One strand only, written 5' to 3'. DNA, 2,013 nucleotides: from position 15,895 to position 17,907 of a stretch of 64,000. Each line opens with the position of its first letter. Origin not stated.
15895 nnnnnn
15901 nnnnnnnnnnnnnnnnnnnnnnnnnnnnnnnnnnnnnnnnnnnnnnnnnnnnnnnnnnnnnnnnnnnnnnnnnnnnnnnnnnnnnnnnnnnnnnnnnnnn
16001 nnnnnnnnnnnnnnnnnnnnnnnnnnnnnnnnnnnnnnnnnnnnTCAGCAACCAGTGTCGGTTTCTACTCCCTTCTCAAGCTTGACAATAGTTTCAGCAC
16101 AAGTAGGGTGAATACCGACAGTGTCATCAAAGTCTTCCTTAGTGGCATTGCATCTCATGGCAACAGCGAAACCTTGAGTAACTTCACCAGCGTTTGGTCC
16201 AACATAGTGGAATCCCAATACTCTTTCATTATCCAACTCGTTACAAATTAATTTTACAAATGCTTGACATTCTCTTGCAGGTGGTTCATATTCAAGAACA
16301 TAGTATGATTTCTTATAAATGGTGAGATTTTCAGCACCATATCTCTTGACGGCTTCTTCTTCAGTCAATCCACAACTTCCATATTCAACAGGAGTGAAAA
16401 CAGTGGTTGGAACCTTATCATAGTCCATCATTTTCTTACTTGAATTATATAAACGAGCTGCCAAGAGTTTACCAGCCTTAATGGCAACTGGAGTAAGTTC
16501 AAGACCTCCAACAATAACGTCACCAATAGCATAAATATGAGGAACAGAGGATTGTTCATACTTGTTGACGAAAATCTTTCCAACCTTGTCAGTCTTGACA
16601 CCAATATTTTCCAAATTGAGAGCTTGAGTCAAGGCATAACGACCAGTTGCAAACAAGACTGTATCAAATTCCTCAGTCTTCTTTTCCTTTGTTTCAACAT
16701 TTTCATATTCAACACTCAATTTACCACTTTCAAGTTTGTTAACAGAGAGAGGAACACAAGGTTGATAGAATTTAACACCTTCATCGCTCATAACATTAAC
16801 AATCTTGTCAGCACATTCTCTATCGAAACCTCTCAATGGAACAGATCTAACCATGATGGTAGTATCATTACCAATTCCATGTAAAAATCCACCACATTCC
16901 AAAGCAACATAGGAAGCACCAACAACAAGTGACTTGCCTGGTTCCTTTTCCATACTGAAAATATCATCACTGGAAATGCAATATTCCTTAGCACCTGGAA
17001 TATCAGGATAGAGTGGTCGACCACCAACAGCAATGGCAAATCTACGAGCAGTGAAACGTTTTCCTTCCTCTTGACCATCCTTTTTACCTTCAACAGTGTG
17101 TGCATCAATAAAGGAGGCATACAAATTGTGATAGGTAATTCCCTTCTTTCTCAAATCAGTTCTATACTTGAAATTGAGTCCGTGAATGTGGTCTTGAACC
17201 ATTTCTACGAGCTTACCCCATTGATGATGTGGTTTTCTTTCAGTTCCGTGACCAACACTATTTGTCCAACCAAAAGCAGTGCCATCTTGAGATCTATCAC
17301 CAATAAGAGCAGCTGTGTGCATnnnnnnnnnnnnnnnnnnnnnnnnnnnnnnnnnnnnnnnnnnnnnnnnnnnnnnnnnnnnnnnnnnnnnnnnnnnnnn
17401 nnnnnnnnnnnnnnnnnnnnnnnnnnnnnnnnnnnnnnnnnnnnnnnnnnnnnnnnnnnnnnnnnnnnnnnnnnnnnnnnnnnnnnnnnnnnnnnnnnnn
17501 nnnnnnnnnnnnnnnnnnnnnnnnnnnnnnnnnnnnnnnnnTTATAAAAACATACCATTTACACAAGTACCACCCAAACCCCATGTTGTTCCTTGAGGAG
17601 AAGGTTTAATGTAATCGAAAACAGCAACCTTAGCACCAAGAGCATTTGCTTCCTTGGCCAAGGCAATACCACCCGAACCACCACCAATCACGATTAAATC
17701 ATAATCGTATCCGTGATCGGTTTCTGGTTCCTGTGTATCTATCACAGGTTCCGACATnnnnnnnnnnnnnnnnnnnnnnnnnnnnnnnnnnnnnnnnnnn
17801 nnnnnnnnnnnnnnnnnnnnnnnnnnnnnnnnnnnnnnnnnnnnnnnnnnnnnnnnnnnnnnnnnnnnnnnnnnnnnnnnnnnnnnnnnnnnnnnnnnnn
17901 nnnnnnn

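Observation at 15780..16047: Selenocysteine thioredoxin reductase ending Gly-Cys-UGA-Gly-UAA; the required SECIS is not yet located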

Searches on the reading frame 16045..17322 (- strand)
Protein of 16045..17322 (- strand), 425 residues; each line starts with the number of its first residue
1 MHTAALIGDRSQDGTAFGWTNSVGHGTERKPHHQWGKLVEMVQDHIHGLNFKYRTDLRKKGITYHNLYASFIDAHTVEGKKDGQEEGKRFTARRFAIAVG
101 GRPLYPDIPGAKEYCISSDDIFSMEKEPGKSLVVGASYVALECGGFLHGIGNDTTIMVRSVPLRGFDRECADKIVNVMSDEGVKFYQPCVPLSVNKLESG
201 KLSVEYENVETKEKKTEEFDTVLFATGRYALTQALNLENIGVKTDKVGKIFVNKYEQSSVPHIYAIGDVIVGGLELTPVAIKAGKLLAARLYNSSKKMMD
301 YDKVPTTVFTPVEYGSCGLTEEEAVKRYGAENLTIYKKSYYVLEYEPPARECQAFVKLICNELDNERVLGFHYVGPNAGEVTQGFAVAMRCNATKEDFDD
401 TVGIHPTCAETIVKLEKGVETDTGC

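Call 7: search_protein_families(library=pfam, proteins=[window:16045-17322:-])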
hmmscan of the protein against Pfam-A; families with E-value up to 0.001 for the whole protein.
window:16045-17322:- (425 aa): 5 families
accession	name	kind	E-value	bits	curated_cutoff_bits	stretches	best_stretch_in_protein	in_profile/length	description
PF07992.20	Pyr_redox_2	-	1.7e-40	139.7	26.1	1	36-284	57-291/291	Pyridine nucleotide-disulphide oxidoreductase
PF02852.28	Pyr_redox_dim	-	4.1e-29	101.4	25.3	1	304-414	1-108/110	Pyridine nucleotide-disulphide oxidoreductase, dimerisation domain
PF00070.33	Pyr_redox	-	8.1e-14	52.4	22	1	131-207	2-80/82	Pyridine nucleotide-disulphide oxidoreductase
PF13738.12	Pyr_redox_3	-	1e-06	28.7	30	1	88-267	121-305/305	Pyridine nucleotide-disulphide oxidoreductase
PF13434.12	Lys_Orn_oxgnase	-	0.00024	20.8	21.3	0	75-147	132-207/339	L-lysine 6-monooxygenase/L-ornithine 5-monooxygenase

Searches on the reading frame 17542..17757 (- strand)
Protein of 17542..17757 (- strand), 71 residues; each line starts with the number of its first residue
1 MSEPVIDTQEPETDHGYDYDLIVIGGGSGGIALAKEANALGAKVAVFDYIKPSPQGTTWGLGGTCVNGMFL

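Call 7: search_protein_families(library=pfam, proteins=[window:17542-17757:-])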
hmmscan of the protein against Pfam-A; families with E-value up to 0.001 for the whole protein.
window:17542-17757:- (71 aa): 3 families
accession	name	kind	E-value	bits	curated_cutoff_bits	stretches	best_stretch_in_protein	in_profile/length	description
PF07992.20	Pyr_redox_2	-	3.1e-06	27.3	26.1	1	19-68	1-38/291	Pyridine nucleotide-disulphide oxidoreductase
PF00890.30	FAD_binding_2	-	5e-05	23.1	20.4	1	20-66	1-47/414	FAD binding domain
PF01266.30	DAO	-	0.00017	21.6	27.9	1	20-68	1-49/353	FAD dependent oxidoreductase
